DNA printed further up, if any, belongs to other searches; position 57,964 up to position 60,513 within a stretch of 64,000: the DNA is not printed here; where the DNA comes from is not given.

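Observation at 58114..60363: Ser/Thr kinase whose extracellular sensor is a beta-helix + dockerin cassette shared with the neighbouring protease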

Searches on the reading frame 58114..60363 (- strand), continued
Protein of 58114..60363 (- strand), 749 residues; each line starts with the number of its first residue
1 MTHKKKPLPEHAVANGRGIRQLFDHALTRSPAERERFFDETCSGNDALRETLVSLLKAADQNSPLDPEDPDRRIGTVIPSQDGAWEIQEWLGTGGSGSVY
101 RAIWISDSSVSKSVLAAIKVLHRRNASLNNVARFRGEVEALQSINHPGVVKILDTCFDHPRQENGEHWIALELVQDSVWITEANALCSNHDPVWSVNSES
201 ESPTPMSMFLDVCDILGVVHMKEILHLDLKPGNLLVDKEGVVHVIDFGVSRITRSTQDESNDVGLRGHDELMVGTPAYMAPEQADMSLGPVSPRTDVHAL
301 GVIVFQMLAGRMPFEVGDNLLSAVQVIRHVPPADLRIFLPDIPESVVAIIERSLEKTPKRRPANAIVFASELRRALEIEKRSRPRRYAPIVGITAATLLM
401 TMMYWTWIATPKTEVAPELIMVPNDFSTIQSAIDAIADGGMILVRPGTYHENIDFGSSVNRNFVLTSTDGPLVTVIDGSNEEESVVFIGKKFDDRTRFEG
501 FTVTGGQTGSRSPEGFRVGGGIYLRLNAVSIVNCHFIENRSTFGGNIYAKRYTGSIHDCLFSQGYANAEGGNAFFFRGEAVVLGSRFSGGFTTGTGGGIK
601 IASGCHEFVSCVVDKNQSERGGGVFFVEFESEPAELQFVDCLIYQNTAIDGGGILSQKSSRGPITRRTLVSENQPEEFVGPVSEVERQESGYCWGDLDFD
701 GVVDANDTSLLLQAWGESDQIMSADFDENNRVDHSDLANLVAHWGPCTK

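Call 10: find_homologous_proteins(query=window:58114-60363:-, max_evalue=0.00001)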
Query window:58114-60363:- (749 aa): 1105 proteins with E <= 0.00001 among 8000 candidates; the best 120 are listed.
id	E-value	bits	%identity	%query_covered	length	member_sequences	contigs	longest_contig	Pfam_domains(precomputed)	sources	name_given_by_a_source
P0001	0.0e+0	1633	93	100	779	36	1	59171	PF07714.24,PF00069.32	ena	-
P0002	0.0e+0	1459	82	100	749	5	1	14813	PF07714.24,PF00069.32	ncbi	ncbi:MAG: protein kinase [Phycisphaerales bacterium]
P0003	2.3e-289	980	57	99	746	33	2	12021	PF07714.24,PF00069.32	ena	-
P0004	4.4e-279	946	87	66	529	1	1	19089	PF07714.24,PF00069.32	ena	-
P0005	8.5e-272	922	54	99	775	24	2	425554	PF07714.24,PF00069.32,PF01636.30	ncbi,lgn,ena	-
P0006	1.2e-64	237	29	40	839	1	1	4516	PF07714.24,PF00069.32,PF03109.23,PF01636.30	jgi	jgi:serine/threonine protein kinase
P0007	6.7e-46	175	26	37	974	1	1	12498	PF06293.21,PF07714.24,PF00069.32,PF01636.30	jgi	jgi:serine/threonine protein kinase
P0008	7.7e-45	171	29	39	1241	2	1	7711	PF07714.24,PF00069.32,PF03109.23,PF14531.13,PF17667.8,PF01636.30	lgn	-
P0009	3.4e-44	169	29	40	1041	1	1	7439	PF06293.21,PF07714.24,PF13095.13,PF00069.32,PF03109.23,PF14531.13,PF01163.29,PF17667.8,PF01636.30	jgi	jgi:serine/threonine protein kinase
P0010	5.7e-42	162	30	38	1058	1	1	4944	PF06293.21,PF07714.24,PF00069.32,PF03109.23,PF17667.8,PF01636.30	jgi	jgi:serine/threonine-protein kinase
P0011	8.0e-36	141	28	39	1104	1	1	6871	PF07714.24,PF00069.32,PF03109.23,PF13271.12,PF01636.30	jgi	jgi:serine/threonine protein kinase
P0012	2.6e-35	140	30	40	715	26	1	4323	PF06293.21,PF07714.24,PF00069.32,PF03109.23,PF17667.8,PF01636.30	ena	-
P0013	7.7e-35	138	32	48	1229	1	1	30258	PF06293.21,PF07714.24,PF00069.32,PF00515.35,PF03109.23,PF13424.13,PF13374.13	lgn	-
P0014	1.4e-33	134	29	49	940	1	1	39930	PF07714.24,PF00069.32,PF03109.23,PF14531.13,PF01636.30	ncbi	-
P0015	8.2e-33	131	31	36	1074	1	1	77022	PF07714.24,PF00069.32,PF03109.23,PF19974.6,PF14531.13,PF17667.8,PF01636.30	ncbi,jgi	-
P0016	1.5e-32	131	30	37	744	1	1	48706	PF06293.21,PF07714.24,PF00069.32,PF03109.23,PF14531.13,PF17667.8,PF01636.30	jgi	jgi:eukaryotic-like serine/threonine-protein kinase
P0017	1.9e-32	130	30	41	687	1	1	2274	PF07714.24,PF00069.32,PF03109.23,PF19974.6,PF17667.8,PF01636.30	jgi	jgi:serine/threonine-protein kinase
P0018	2.1e-32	130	31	48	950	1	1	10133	PF07714.24,PF00069.32,PF00515.35,PF03109.23,PF13424.13,PF13432.13,PF13181.13,PF07719.24,PF13374.13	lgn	-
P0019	3.4e-32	129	33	41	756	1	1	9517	PF07714.24,PF00069.32,PF03109.23,PF01636.30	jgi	jgi:predicted Ser/Thr protein kinase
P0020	2.3e-31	127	33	40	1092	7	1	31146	PF25168.2,PF13360.14,PF25174.2,PF24814.2,PF23381.2,PF25173.2,PF13570.14,PF25175.2,PF24817.2,PF07714.24,PF00069.32,PF24807.2,PF26550.2,PF00400.39,PF23414.2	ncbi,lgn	-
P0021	1.2e-30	124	33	49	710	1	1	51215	PF23586.3,PF25048.2,PF23342.2,PF23411.2,PF23393.3,PF23609.2,PF00069.32,PF24797.2,PF15492.13,PF20426.5,PF25460.2,PF11715.17,PF25178.1,PF23775.2,PF25173.2,PF23383.2,PF25171.2,PF12894.14,PF24780.2,PF23761.2,PF25172.2,PF24782.3,PF25047.1,PF26550.2,PF23756.2,PF23098.2,PF25168.2,PF24105.2,PF24805.2,PF2401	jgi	jgi:serine/threonine protein kinase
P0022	5.2e-30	122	29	42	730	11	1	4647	PF06293.21,PF07714.24,PF00069.32,PF03109.23,PF01636.30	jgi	-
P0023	1.1e-29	121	29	47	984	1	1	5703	PF07714.24,PF10647.16,PF00069.32,PF25174.2,PF26549.1,PF03109.23,PF14531.13,PF26550.2,PF07676.19,PF01636.30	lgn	-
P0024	1.3e-29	121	29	42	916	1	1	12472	PF06293.21,PF07714.24,PF00069.32,PF14531.13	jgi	jgi:serine/threonine protein kinase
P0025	3.6e-29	119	30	50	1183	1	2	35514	PF25168.2,PF25174.2,PF24814.2,PF23381.2,PF25173.2,PF25171.2,PF12894.14,PF25175.2,PF24817.2,PF24796.2,PF23393.3,PF07714.24,PF23389.2,PF00069.32,PF25172.2,PF24782.3,PF25391.2,PF03109.23,PF24807.2,PF25047.1,PF00400.39,PF23414.2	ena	-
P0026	3.7e-29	119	30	48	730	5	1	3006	PF07714.24,PF00069.32,PF03109.23,PF01636.30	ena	-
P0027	4.0e-29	119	34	40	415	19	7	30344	PF07714.24,PF00069.32,PF03109.23,PF00072.31,PF01636.30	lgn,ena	-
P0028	5.7e-29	119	31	38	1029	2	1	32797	PF07714.24,PF00069.32,PF03109.23,PF01636.30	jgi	jgi:serine/threonine-protein kinase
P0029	5.7e-29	119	32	39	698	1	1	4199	PF07714.24,PF00069.32,PF03109.23,PF14531.13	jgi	jgi:serine/threonine-protein kinase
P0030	8.8e-29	118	32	42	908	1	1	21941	PF13431.13,PF23938.2,PF13176.13,PF24885.2,PF13428.13,PF13374.13,PF07721.21,PF14559.13,PF07714.24,PF00069.32,PF10516.16,PF17874.8,PF00515.35,PF03109.23,PF13424.13,PF13432.13,PF13181.13,PF07719.24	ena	-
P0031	1.3e-28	118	30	46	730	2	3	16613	PF07714.24,PF00069.32,PF03109.23,PF01636.30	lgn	-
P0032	1.9e-28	117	35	39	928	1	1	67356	PF07714.24,PF00069.32,PF01636.30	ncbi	-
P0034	6.5e-28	115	31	42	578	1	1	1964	PF07714.24,PF00069.32,PF03109.23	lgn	-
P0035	7.5e-28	115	32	45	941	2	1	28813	PF07714.24,PF00069.32,PF26549.1,PF03109.23,PF26550.2,PF07676.19,PF01636.30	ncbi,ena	ncbi:MAG: protein kinase domain-containing protein [Acidobacteriota bacterium]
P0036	7.8e-28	115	30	46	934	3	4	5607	PF07714.24,PF00069.32,PF25174.2,PF26549.1,PF03109.23,PF26550.2,PF07676.19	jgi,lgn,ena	jgi:Tol biopolymer transport system component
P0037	8.6e-28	115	30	41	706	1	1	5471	PF06293.21,PF07714.24,PF00069.32,PF03109.23,PF01636.30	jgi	jgi:serine/threonine protein kinase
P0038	1.3e-27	114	35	40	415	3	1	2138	PF07714.24,PF00069.32,PF03109.23,PF00072.31,PF01636.30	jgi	-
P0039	1.3e-27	114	32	37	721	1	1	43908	PF07714.24,PF00069.32,PF07596.17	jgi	jgi:hypothetical protein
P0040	1.8e-27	114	35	33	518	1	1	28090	PF07714.24,PF00069.32,PF03109.23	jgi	jgi:serine/threonine-protein kinase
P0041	2.5e-27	113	31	39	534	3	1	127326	PF07714.24,PF00069.32,PF03109.23,PF01636.30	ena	-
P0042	2.8e-27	113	30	40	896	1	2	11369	PF14559.13,PF07714.24,PF09976.16,PF00069.32,PF03109.23,PF13432.13,PF01636.30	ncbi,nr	ncbi:MAG: protein kinase [Planctomycetes bacterium]|nr:protein kinase [Planctomycetota bacterium]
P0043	3.0e-27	113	30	48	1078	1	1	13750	PF07714.24,PF00069.32,PF13676.12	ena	-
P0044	3.2e-27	113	30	45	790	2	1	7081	PF07714.24,PF00069.32,PF00515.35,PF03109.23,PF13424.13,PF13432.13,PF13181.13,PF07719.24,PF01636.30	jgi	jgi:eukaryotic-like serine/threonine-protein kinase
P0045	3.3e-27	113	32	38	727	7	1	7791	PF07714.24,PF00069.32,PF03109.23,PF01636.30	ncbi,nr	ncbi:MAG TPA: protein kinase [Myxococcaceae bacterium]|nr:protein kinase [Myxococcaceae bacterium]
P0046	3.7e-27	113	32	39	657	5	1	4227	PF07714.24,PF00069.32,PF03109.23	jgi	jgi:hypothetical protein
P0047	5.5e-27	112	29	48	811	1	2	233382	PF07714.24,PF00069.32,PF03109.23,PF13424.13,PF24885.2,PF13181.13,PF13374.13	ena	-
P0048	5.9e-27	112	30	42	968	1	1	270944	PF13176.13,PF24885.2,PF13428.13,PF13374.13,PF24575.2,PF07714.24,PF00069.32,PF17874.8,PF00515.35,PF03109.23,PF13424.13,PF13432.13,PF13181.13,PF07719.24,PF01636.30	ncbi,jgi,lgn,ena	jgi:non-specific serine/threonine protein kinase/serine/threonine-protein kinase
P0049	6.0e-27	112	32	37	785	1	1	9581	PF07714.24,PF00069.32,PF03109.23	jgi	jgi:hypothetical protein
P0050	1.0e-26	111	31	42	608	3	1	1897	PF07714.24,PF00069.32,PF03109.23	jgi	jgi:predicted Ser/Thr protein kinase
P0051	1.1e-26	111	30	39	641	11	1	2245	PF07714.24,PF00069.32,PF03109.23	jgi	jgi:serine/threonine-protein kinase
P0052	1.2e-26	111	30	50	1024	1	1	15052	PF13176.13,PF24885.2,PF13428.13,PF13374.13,PF14559.13,PF07714.24,PF00069.32,PF17874.8,PF00515.35,PF13424.13,PF13432.13,PF13181.13,PF07719.24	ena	-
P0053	1.2e-26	111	32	38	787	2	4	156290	PF14559.13,PF07714.24,PF00069.32,PF03109.23,PF13432.13,PF01636.30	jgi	jgi:serine/threonine-protein kinase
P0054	1.7e-26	111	33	39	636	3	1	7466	PF07714.24,PF00069.32,PF01636.30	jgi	jgi:serine/threonine-protein kinase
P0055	1.9e-26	110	32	38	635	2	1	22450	PF08447.19,PF13426.14,PF07714.24,PF00069.32,PF13188.14,PF08448.17,PF00989.32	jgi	jgi:PAS domain S-box-containing protein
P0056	2.0e-26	110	32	39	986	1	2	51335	PF13176.13,PF24885.2,PF13428.13,PF13374.13,PF14559.13,PF07714.24,PF00069.32,PF00515.35,PF03109.23,PF13424.13,PF13432.13,PF13181.13,PF07719.24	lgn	-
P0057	2.2e-26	110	33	38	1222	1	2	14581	PF25168.2,PF25174.2,PF24814.2,PF24105.2,PF24805.2,PF23381.2,PF25173.2,PF12894.14,PF25175.2,PF24817.2,PF24796.2,PF23393.3,PF07714.24,PF23389.2,PF00069.32,PF25172.2,PF24782.3,PF24807.2,PF25047.1,PF00400.39,PF01636.30,PF23098.2,PF23414.2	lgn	-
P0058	2.5e-26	110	30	42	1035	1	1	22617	PF07714.24,PF00069.32,PF00656.28,PF03109.23,PF13646.13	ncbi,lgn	-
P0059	2.9e-26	110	29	49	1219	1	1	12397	PF07714.24,PF00069.32,PF13385.14,PF03109.23,PF03781.23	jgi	jgi:formylglycine-generating enzyme required for sulfatase activity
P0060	3.4e-26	110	27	53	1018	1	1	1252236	PF07714.24,PF00069.32,PF00515.35,PF13424.13,PF13428.13,PF17667.8,PF07719.24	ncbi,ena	-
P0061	3.4e-26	110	33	37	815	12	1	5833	PF07714.24,PF00069.32,PF03781.23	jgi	jgi:serine/threonine-protein kinase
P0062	4.0e-26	109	28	52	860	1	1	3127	PF25168.2,PF24105.2,PF24805.2,PF24817.2,PF23393.3,PF07714.24,PF00069.32,PF25460.2,PF00400.39,PF01636.30,PF23414.2,PF25178.1,PF25174.2,PF24814.2,PF23381.2,PF25173.2,PF12894.14,PF25175.2,PF24796.2,PF07676.19,PF17667.8,PF24780.2,PF23409.2,PF25172.2,PF24782.3,PF25391.2,PF23869.2,PF03109.23,PF24807.2,PF2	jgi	jgi:serine/threonine protein kinase/WD40 repeat protein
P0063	4.2e-26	109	33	39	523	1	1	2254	PF07714.24,PF00069.32,PF03109.23,PF01636.30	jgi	jgi:serine/threonine protein kinase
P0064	4.9e-26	109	32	39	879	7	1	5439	PF07714.24,PF00069.32,PF03781.23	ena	-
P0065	4.9e-26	109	32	39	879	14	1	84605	PF07714.24,PF00069.32,PF03781.23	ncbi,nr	ncbi:MAG: SUMF1/EgtB/PvdO family nonheme iron enzyme [Deltaproteobacteria bacterium]|nr:SUMF1/EgtB/P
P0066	5.4e-26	109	31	41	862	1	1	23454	PF07714.24,PF00069.32,PF03109.23,PF13424.13,PF01636.30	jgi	jgi:eukaryotic-like serine/threonine-protein kinase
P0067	5.4e-26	109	33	44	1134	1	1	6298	PF25168.2,PF24105.2,PF24805.2,PF25048.2,PF24017.3,PF23342.2,PF13570.14,PF24817.2,PF23798.2,PF23393.3,PF07714.24,PF00069.32,PF20426.5,PF25460.2,PF00400.39,PF11715.17,PF23414.2,PF25178.1,PF23410.5,PF23775.2,PF25174.2,PF24814.2,PF23381.2,PF25173.2,PF23383.2,PF25171.2,PF12894.14,PF25175.2,PF24796.2,PF07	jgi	jgi:eukaryotic-like serine/threonine-protein kinase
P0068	5.6e-26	109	31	40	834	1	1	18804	PF07714.24,PF00069.32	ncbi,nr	ncbi:MAG: serine/threonine protein kinase [Planctomycetes bacterium]|nr:serine/threonine protein kin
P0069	5.7e-26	109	29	49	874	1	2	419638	PF13176.13,PF24885.2,PF13374.13,PF07714.24,PF00069.32,PF17874.8,PF00515.35,PF03109.23,PF13424.13,PF13432.13,PF13181.13,PF07719.24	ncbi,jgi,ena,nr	ncbi:MAG TPA: serine/threonine-protein kinase [Thermoanaerobaculia bacterium]|jgi:serine/threonine-p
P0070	6.0e-26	109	32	46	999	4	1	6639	PF07714.24,PF00069.32,PF26549.1,PF03109.23,PF26550.2,PF07676.19,PF01636.30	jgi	jgi:Tol biopolymer transport system component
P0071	6.1e-26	109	34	38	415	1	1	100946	PF07714.24,PF00069.32,PF03109.23,PF01636.30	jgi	jgi:hypothetical protein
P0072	6.5e-26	109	32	39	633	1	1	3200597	PF07714.24,PF00069.32,PF03109.23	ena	-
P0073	8.2e-26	108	31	40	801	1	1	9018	PF14559.13,PF07714.24,PF00069.32,PF17874.8,PF03109.23,PF13424.13,PF13428.13,PF07719.24,PF13374.13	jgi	jgi:serine/threonine-protein kinase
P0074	8.2e-26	108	32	41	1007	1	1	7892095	PF25168.2,PF24105.2,PF24805.2,PF24817.2,PF23393.3,PF07714.24,PF00069.32,PF25460.2,PF00400.39,PF01636.30,PF23414.2,PF25174.2,PF24814.2,PF23381.2,PF25173.2,PF12894.14,PF25175.2,PF24796.2,PF24780.2,PF25172.2,PF26549.1,PF24782.3,PF25391.2,PF23869.2,PF24807.2,PF25047.1,PF26550.2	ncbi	-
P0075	8.7e-26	108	33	37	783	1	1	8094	PF07714.24,PF00069.32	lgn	-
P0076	9.5e-26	108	33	38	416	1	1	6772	PF07714.24,PF00069.32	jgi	jgi:serine/threonine protein kinase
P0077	9.7e-26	108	30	46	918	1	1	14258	PF07714.24,PF00069.32,PF00515.35,PF13424.13,PF13176.13,PF24885.2,PF13374.13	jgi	jgi:eukaryotic-like serine/threonine-protein kinase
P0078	9.8e-26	108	32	39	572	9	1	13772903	PF07714.24,PF00069.32,PF03109.23,PF03793.25,PF01636.30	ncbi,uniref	ncbi:protein kinase domain-containing protein [Nonomuraea sp. CA-143628]|uniref:serine/threonine-pro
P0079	1.0e-25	108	28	33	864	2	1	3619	PF07714.24,PF00069.32,PF03109.23,PF19974.6,PF01636.30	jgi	jgi:serine/threonine-protein kinase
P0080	1.1e-25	108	30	38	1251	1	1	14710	PF23586.3,PF13360.14,PF25048.2,PF23342.2,PF23411.2,PF02239.23,PF23393.3,PF23609.2,PF00069.32,PF24797.2,PF20426.5,PF25460.2,PF11715.17,PF25178.1,PF23775.2,PF25173.2,PF23383.2,PF25171.2,PF12894.14,PF21031.3,PF24780.2,PF23761.2,PF25172.2,PF24782.3,PF08662.18,PF25047.1,PF26550.2,PF23756.2,PF23098.2,PF25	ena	-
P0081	1.1e-25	108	33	40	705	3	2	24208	PF06293.21,PF07714.24,PF00069.32,PF03109.23,PF23310.2,PF08238.19,PF01636.30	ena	-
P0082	1.2e-25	108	31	40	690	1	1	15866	PF07714.24,PF00069.32,PF03109.23,PF03781.23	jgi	jgi:formylglycine-generating enzyme required for sulfatase activity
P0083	1.2e-25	108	32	41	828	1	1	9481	PF07714.24,PF00069.32,PF01636.30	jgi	jgi:Protein kinase domain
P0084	1.4e-25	108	35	39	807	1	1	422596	PF06293.21,PF07714.24,PF00069.32,PF03109.23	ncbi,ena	-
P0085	1.6e-25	107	31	38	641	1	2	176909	PF07714.24,PF00069.32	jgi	jgi:tRNA A-37 threonylcarbamoyl transferase component Bud32/photosystem II stability/assembly factor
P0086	1.7e-25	107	32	40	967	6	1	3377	PF13176.13,PF24885.2,PF13428.13,PF13374.13,PF07721.21,PF14559.13,PF07714.24,PF00069.32,PF17874.8,PF03109.23,PF13424.13,PF13432.13,PF13181.13,PF07719.24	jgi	jgi:non-specific serine/threonine protein kinase/serine/threonine-protein kinase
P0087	1.7e-25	107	31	46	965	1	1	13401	PF13431.13,PF23914.2,PF13414.13,PF13428.13,PF14559.13,PF07714.24,PF00069.32,PF00515.35,PF13432.13,PF13181.13,PF07719.24,PF13174.13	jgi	jgi:eukaryotic-like serine/threonine-protein kinase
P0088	2.0e-25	107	33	40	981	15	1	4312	PF07714.24,PF00069.32,PF01636.30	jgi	-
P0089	2.1e-25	107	30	39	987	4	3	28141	PF06293.21,PF07714.24,PF00069.32,PF02743.25,PF03109.23,PF01636.30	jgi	jgi:serine/threonine protein kinase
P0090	2.2e-25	107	26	50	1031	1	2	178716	PF07714.24,PF00069.32,PF03781.23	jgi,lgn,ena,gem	-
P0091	3.8e-25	106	30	41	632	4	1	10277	PF07714.24,PF00069.32,PF14531.13,PF02368.25,PF01636.30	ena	-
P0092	4.1e-25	106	31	39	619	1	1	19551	PF07714.24,PF00069.32,PF03109.23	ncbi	ncbi:MAG: serine/threonine protein kinase [Thermoguttaceae bacterium]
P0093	4.1e-25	106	29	48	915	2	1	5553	PF07714.24,PF00069.32,PF03109.23,PF13424.13,PF24885.2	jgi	jgi:eukaryotic-like serine/threonine-protein kinase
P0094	4.8e-25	106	33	38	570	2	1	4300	PF07714.24,PF00069.32,PF17667.8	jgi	jgi:serine/threonine-protein kinase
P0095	5.2e-25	106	32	41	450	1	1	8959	PF07714.24,PF00069.32,PF03109.23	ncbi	-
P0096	5.7e-25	106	30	40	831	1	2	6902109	PF07714.24,PF00069.32,PF03781.23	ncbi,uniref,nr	ncbi:bifunctional serine/threonine-protein kinase/formylglycine-generating enzyme family protein [En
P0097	6.0e-25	105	28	53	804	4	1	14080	PF07714.24,PF00069.32,PF03109.23,PF13424.13,PF01636.30,PF13374.13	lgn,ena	-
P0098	6.2e-25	105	32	38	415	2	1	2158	PF07714.24,PF00069.32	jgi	jgi:serine/threonine protein kinase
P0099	6.3e-25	105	33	41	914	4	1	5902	PF07714.24,PF00069.32,PF25174.2,PF26549.1,PF00930.28,PF23381.2,PF12330.15,PF03109.23,PF26550.2,PF07676.19,PF01636.30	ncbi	-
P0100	6.3e-25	105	32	38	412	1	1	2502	PF07714.24,PF00069.32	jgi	jgi:serine/threonine protein kinase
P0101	6.5e-25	105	32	44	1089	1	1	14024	PF13431.13,PF13176.13,PF24885.2,PF13428.13,PF13374.13,PF07721.21,PF14559.13,PF07714.24,PF00069.32,PF17874.8,PF00515.35,PF03109.23,PF13424.13,PF13432.13,PF13181.13,PF07719.24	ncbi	ncbi:MAG: tetratricopeptide repeat protein, partial [Phycisphaerales bacterium]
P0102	7.0e-25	105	32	37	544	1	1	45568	PF07714.24,PF00069.32,PF03109.23,PF03793.25,PF01636.30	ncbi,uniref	ncbi:serine/threonine protein kinase [Acrocarpospora sp. B8E8]|uniref:serine/threonine protein kinas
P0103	8.1e-25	105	33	43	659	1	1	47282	PF07714.24,PF00069.32,PF01636.30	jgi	jgi:hypothetical protein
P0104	8.7e-25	105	29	42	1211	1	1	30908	PF25048.2,PF23342.2,PF23411.2,PF23393.3,PF23609.2,PF00069.32,PF24797.2,PF20426.5,PF25460.2,PF11715.17,PF25178.1,PF23775.2,PF25173.2,PF23383.2,PF25171.2,PF12894.14,PF21031.3,PF24780.2,PF16755.12,PF14559.13,PF23761.2,PF25172.2,PF24782.3,PF25047.1,PF26550.2,PF23756.2,PF23098.2,PF25168.2,PF24105.2,PF248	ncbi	-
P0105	9.5e-25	105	28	38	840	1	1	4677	PF06293.21,PF07714.24,PF00069.32,PF03109.23,PF14531.13,PF17667.8,PF01636.30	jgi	jgi:serine/threonine protein kinase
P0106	1.1e-24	105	31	39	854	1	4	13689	PF07714.24,PF00069.32,PF03109.23,PF01636.30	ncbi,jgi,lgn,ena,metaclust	metaclust:\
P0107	1.1e-24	105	31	50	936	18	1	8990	PF07714.24,PF00069.32,PF00515.35,PF13424.13,PF07719.24,PF13374.13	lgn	-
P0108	1.1e-24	105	32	38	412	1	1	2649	PF07714.24,PF00069.32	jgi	jgi:serine/threonine-protein kinase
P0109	1.4e-24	104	30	40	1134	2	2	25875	PF07714.24,PF00069.32,PF03109.23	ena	-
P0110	1.6e-24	104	30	39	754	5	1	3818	PF13431.13,PF23914.2,PF25060.1,PF13414.13,PF13176.13,PF13428.13,PF13374.13,PF14559.13,PF07714.24,PF00069.32,PF13371.13,PF00515.35,PF03109.23,PF12895.14,PF13424.13,PF21033.5,PF14531.13,PF13432.13,PF13181.13,PF07719.24,PF01636.30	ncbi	-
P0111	1.6e-24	104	29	39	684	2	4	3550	PF07714.24,PF00069.32,PF03109.23,PF16158.12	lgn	-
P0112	1.7e-24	104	31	41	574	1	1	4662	PF07714.24,PF00069.32,PF03109.23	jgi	jgi:eukaryotic-like serine/threonine-protein kinase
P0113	2.0e-24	104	32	38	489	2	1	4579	PF07714.24,PF00069.32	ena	-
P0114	2.1e-24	104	32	36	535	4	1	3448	PF07714.24,PF00069.32,PF03109.23,PF01636.30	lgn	-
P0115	2.1e-24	104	29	43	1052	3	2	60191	PF07714.24,PF00069.32,PF00515.35,PF13424.13,PF24885.2,PF13181.13,PF07719.24,PF13374.13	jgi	jgi:tetratricopeptide (TPR) repeat protein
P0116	2.1e-24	104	29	40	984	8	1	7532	PF06293.21,PF07714.24,PF00069.32,PF02743.25,PF03109.23,PF01636.30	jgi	jgi:serine/threonine protein kinase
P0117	2.6e-24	103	31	38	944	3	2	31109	PF07714.24,PF00069.32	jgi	jgi:serine/threonine-protein kinase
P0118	3.1e-24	103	26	46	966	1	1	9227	PF07714.24,PF00069.32,PF26549.1,PF03109.23,PF26550.2,PF07676.19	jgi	jgi:Tol biopolymer transport system component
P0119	3.2e-24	103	30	52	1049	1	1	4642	PF06293.21,PF07714.24,PF00069.32,PF03109.23,PF13424.13,PF07719.24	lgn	-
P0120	3.4e-24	103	32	44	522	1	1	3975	PF07714.24,PF00069.32,PF03109.23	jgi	jgi:hypothetical protein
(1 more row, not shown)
